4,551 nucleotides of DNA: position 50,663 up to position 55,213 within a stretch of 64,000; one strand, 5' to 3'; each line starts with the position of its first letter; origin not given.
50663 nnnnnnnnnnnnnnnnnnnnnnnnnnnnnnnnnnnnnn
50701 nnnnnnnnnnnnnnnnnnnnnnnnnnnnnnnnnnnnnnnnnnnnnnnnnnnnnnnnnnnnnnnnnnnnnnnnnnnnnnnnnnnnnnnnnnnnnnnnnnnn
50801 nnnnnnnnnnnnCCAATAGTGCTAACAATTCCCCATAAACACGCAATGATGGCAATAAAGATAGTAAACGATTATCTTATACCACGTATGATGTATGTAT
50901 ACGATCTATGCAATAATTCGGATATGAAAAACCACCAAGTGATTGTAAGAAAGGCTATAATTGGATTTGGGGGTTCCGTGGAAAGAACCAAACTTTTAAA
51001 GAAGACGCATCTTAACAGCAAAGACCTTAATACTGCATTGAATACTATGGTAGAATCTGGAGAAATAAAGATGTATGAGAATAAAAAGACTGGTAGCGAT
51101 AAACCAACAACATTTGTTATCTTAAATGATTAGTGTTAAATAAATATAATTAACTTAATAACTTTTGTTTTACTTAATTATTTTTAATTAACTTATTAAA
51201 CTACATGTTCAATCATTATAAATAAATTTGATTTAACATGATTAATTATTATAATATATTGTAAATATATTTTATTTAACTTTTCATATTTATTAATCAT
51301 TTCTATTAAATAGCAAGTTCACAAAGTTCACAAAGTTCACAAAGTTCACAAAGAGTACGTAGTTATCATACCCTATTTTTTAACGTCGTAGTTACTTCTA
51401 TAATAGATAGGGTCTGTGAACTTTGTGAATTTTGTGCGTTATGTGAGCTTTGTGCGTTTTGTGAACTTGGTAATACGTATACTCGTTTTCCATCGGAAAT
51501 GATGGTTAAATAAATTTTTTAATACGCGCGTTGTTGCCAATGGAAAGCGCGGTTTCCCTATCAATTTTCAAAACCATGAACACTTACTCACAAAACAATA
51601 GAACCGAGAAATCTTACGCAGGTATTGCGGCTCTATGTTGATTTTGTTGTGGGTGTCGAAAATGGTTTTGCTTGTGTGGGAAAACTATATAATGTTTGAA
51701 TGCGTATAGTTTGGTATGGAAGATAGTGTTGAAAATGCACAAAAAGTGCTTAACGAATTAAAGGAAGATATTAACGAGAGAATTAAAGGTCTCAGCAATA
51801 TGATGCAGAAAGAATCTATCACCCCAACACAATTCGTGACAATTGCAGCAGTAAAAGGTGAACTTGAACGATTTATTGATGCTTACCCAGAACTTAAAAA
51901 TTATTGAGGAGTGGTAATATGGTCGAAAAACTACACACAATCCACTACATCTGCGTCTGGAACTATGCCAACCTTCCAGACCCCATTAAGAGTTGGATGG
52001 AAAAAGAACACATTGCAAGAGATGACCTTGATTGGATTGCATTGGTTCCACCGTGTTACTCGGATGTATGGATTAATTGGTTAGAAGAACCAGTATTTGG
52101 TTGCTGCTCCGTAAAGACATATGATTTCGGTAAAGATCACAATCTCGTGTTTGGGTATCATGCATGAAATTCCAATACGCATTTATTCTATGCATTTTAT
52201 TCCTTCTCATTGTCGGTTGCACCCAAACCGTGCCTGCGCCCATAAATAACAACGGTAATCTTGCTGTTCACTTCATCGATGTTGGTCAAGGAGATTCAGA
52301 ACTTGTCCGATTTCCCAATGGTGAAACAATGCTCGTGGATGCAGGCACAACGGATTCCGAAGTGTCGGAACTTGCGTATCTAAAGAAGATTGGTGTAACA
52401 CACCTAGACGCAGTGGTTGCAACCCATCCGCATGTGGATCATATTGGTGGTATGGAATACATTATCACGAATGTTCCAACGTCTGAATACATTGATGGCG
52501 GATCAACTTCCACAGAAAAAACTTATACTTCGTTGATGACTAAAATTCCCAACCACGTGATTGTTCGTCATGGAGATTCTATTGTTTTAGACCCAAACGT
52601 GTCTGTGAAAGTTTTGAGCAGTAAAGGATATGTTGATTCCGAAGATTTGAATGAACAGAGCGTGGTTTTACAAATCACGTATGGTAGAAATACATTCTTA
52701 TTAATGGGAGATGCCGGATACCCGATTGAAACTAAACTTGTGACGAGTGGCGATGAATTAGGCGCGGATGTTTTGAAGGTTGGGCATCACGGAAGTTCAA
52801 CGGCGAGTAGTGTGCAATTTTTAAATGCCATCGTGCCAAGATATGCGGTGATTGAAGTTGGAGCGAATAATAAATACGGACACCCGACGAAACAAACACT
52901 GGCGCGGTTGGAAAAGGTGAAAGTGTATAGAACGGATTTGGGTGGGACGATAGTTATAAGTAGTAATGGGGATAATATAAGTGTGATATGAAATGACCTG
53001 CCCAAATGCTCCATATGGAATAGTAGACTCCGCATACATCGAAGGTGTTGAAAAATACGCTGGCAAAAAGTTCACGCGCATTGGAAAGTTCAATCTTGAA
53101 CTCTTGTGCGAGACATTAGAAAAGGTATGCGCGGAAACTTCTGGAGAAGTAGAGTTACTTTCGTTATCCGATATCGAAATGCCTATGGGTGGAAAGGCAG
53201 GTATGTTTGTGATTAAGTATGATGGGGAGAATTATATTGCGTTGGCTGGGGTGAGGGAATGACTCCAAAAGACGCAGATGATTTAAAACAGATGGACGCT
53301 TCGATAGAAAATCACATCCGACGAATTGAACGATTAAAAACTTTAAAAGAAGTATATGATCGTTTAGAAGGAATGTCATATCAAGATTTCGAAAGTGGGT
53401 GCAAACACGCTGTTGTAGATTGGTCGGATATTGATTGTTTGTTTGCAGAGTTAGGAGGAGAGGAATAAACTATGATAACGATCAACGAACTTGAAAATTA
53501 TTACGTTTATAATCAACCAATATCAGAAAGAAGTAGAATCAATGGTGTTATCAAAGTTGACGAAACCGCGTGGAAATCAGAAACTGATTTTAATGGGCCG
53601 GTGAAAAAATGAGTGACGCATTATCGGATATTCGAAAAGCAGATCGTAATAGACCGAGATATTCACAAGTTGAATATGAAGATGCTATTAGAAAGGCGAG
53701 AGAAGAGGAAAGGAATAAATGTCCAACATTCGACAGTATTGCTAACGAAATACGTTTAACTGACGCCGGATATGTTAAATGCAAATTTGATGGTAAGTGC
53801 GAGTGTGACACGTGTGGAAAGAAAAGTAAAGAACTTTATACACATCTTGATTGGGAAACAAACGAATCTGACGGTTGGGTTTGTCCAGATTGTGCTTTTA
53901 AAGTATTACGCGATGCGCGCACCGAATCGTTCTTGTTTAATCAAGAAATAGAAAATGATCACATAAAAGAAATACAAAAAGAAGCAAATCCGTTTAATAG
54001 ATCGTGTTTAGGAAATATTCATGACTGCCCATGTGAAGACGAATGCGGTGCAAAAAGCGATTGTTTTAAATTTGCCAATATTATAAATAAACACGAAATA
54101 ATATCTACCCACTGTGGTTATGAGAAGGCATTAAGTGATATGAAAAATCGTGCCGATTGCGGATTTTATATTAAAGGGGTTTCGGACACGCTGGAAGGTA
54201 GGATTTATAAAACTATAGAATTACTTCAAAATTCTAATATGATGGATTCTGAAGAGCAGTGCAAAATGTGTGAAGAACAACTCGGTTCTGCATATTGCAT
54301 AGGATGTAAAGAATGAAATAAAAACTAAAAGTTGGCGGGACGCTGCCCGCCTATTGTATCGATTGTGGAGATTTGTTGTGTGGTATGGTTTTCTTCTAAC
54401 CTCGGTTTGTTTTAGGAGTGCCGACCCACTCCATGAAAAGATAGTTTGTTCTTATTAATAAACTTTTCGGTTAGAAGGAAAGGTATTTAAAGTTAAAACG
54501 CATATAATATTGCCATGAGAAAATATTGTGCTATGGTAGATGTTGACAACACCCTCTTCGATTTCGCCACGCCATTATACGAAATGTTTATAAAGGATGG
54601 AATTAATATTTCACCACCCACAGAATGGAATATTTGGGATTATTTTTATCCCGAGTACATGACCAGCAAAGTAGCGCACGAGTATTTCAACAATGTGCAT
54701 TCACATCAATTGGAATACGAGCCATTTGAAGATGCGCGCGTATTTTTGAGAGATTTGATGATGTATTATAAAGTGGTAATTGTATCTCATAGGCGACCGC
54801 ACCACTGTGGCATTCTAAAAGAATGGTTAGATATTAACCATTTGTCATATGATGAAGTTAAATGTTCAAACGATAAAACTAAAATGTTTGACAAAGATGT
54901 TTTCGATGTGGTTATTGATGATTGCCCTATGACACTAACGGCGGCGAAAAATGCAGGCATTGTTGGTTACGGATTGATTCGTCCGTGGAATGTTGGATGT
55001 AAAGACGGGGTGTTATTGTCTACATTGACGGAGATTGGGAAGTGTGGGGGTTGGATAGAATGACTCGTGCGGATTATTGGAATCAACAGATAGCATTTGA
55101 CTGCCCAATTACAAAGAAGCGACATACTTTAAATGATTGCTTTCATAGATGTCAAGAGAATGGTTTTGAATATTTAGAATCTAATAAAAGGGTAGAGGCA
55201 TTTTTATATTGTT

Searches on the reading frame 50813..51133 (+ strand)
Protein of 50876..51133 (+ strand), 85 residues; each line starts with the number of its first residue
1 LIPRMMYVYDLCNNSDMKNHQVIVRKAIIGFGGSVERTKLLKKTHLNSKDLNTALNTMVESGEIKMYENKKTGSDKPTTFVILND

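Call 39: search_protein_families(library=pfam, proteins=[window:50876-51133:+], max_evalue=1)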
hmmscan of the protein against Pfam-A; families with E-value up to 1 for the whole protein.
window:50876-51133:+ (85 aa): 2 families
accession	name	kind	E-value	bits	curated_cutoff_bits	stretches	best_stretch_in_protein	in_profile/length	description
PF18843.6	LPD28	-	0.018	15.1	27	1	2-52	27-78/97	Large polyvalent protein associated domain 28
PF22536.2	POLR3C_WHD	-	0.027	14.9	30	1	31-79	22-70/77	POLR3C, C-terminal winged-helix domain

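Call 51: predict_structure(alignment_id=A3)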
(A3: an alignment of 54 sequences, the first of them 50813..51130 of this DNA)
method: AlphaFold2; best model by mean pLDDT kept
length: 106 residues; sequences in the alignment: 54
mean_pLDDT: 89.9   pTM: 0.61
mean pLDDT of the five models: 89.9, 89.0, 88.6, 88.5, 86.9
residues with pLDDT >= 90: 77; 70-90: 26; 50-70: 3; < 50: 0
segments of 3 or more residues with pLDDT < 50: none
pLDDT, mean of each block of 10 residues (from residue 1): 84 96 95 79 92 93 92 94 92 82 91
secondary structure, 60 per line:
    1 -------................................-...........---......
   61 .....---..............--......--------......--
elements in order: H8-39 H41-51 E55-57 H58-65 H69-82 E85-90 E99-104

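Call 97: fold_search(model_id=the predicted structure, library=pdb)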
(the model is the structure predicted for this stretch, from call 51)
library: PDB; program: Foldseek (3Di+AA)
matches with E <= 10: 1566; with E <= 0.001: 2
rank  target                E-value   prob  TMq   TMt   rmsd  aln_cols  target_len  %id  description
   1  7nvs_W                8.2e-04  1.00  0.56  0.32   1.7        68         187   18  RNA polymerase II core pre-initiation complex with closed promoter DNA in proximal position (released 2021-05-05)
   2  5gpy_A                9.9e-04  1.00  0.57  0.35  13.7       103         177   14  Crystal structure of the human TFIIE complex (released 2016-11-02)
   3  5f7q_E                2.0e-03  1.00  0.50  0.15   2.9        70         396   23  ROK repressor Lmo0178 from Listeria monocytogenes bound to operator (released 2016-09-07)
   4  7nvr_W                3.2e-03  1.00  0.55  0.30  13.1       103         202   14  Human Mediator with RNA Polymerase II Pre-initiation complex (released 2021-05-05)
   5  5f7q_C                3.4e-03  1.00  0.50  0.16   2.8        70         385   23  ROK repressor Lmo0178 from Listeria monocytogenes bound to operator (released 2016-09-07)
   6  7o4l_W                5.4e-03  1.00  0.55  0.19   2.2        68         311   13  Yeast TFIIH in the expanded state within the pre-initiation complex (released 2021-06-16)
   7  5f7q_L                6.6e-03  1.00  0.50  0.15   2.8        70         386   23  ROK repressor Lmo0178 from Listeria monocytogenes bound to operator (released 2016-09-07)
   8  4ooi_C                6.6e-03  1.00  0.44  0.49   7.3        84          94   13  Reduced HlyU from Vibrio cholerae N16961 (released 2014-12-31)
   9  7a6h_O                7.5e-03  1.00  0.51  0.13   9.8       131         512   10  Cryo-EM structure of human apo RNA Polymerase III (released 2021-02-03)
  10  4fht_A                1.0e-02  1.00  0.56  0.43   7.1        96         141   14  Crystal Structure of the PcaV transcriptional regulator from Streptomyces coelicolor in complex with its natural ligan (released 2013-04-24)
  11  9ff3                  1.1e-02  1.00  0.55  0.35  11.1       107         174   13  The structure of delta-ScoC, a global regulator protein from Geobacillus kaustophilus T-1 (released 2025-06-04)
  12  2e1n_B                1.2e-02  1.00  0.50  0.48   3.0        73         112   20  Crystal structure of the Cyanobacterium circadian clock modifier Pex (released 2006-11-28)
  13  5aim_A                1.3e-02  1.00  0.50  0.55   2.3        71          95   18  Crystal structure of T138 central eWH domain (released 2015-06-24)
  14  9efq_J                1.4e-02  1.00  0.47  0.13   4.3        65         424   23  Cryo-EM structure of COP9 signalosome precatalytic state with neddylated cullin-2 (released 2025-12-03)
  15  9h88_A                1.4e-02  1.00  0.51  0.49   3.3        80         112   15  Crystal structure of LmrR variant V15aY-RNYW with Val15 replaced by 3-aminotyrosine and evolved as Friedel-Crafts alky (released 2025-04-30)
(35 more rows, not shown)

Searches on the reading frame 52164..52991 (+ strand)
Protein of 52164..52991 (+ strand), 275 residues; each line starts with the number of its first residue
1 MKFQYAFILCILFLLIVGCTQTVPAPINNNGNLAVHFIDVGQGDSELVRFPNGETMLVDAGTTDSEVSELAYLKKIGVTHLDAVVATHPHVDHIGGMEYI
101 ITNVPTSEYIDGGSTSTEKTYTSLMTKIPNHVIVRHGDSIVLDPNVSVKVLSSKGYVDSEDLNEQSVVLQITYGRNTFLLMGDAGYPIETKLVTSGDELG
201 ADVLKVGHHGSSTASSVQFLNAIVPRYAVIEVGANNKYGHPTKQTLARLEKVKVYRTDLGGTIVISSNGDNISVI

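Call 9: search_protein_families(library=pfam, proteins=[window:52164-52991:+], max_evalue=0.01)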
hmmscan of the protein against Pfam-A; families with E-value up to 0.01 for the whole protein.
window:52164-52991:+ (275 aa): 4 families
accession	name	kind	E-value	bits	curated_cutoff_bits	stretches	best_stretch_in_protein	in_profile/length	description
PF00753.33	Lactamase_B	-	3.6e-20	73.2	22.7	1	39-230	2-192/196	Metallo-beta-lactamase superfamily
PF12706.13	Lactamase_B_2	-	7.6e-07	29.4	27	1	57-186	4-145/200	Beta-lactamase superfamily domain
PF16661.11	Lactamase_B_6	-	4.2e-05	23.4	27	1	53-106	6-61/193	Metallo-beta-lactamase superfamily domain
PF23023.1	Anti-Pycsar_Apyc1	-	0.0032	17.4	50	1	51-100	27-73/250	Anti-Pycsar protein Apyc1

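Call 10: search_protein_families(library=phrogs, proteins=[window:52164-52991:+], max_evalue=0.001)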
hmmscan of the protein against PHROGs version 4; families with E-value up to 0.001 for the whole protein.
window:52164-52991:+ (275 aa): 6 families
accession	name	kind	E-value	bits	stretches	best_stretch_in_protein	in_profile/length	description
phrog_14556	-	unknown function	9.2e-66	223.4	1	27-273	129-378/451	-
phrog_7043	-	tail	2.6e-54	186.2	1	27-275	615-884/1077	tail protein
phrog_36445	-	unknown function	1.4e-22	81.5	1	139-265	52-176/195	-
phrog_392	-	other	2.2e-06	28.4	1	52-102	26-74/348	metal-dependent hydrolase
phrog_27548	-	unknown function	6e-06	25.9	1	42-231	196-397/633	-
phrog_28593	-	unknown function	0.00024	21.4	0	39-104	17-86/363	-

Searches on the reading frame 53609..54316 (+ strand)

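Call 9: search_protein_families(library=pfam, proteins=[window:53609-54316:+], max_evalue=0.01)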
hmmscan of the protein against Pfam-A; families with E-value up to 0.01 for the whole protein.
window:53609-54316:+ (235 aa): 1 family
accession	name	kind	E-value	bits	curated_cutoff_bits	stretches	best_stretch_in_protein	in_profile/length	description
PF14471.11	DUF4428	-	0.00025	21.3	27.8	1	65-116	1-41/51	Domain of unknown function (DUF4428)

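Call 10: search_protein_families(library=phrogs, proteins=[window:53609-54316:+], max_evalue=0.001)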
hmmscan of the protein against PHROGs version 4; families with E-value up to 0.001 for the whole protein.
window:53609-54316:+ (235 aa): 0 families

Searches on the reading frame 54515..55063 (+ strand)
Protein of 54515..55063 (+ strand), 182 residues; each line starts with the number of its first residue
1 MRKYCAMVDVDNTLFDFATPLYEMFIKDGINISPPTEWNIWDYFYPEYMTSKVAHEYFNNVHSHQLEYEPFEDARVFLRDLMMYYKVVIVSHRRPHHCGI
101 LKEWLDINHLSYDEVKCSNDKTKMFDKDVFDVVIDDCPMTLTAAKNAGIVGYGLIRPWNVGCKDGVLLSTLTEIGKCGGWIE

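Call 9: search_protein_families(library=pfam, proteins=[window:54515-55063:+], max_evalue=0.01)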
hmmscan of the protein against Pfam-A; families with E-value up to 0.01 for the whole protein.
window:54515-55063:+ (182 aa): 1 family
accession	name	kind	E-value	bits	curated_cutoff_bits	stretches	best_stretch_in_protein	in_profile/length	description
PF06941.18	NT5C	-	0.00071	19.9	24.8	1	7-149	5-148/180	5' nucleotidase, deoxy (Pyrimidine), cytosolic type C protein (NT5C)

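Call 10: search_protein_families(library=phrogs, proteins=[window:54515-55063:+], max_evalue=0.001)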
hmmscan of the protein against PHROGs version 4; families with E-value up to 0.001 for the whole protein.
window:54515-55063:+ (182 aa): 2 families
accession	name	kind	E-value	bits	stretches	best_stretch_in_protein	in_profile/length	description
phrog_420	-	unknown function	5.6e-16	59.8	1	2-161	12-182/267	unknown function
phrog_415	-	other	1.2e-05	26.2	1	1-159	19-169/218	polynucleotide kinase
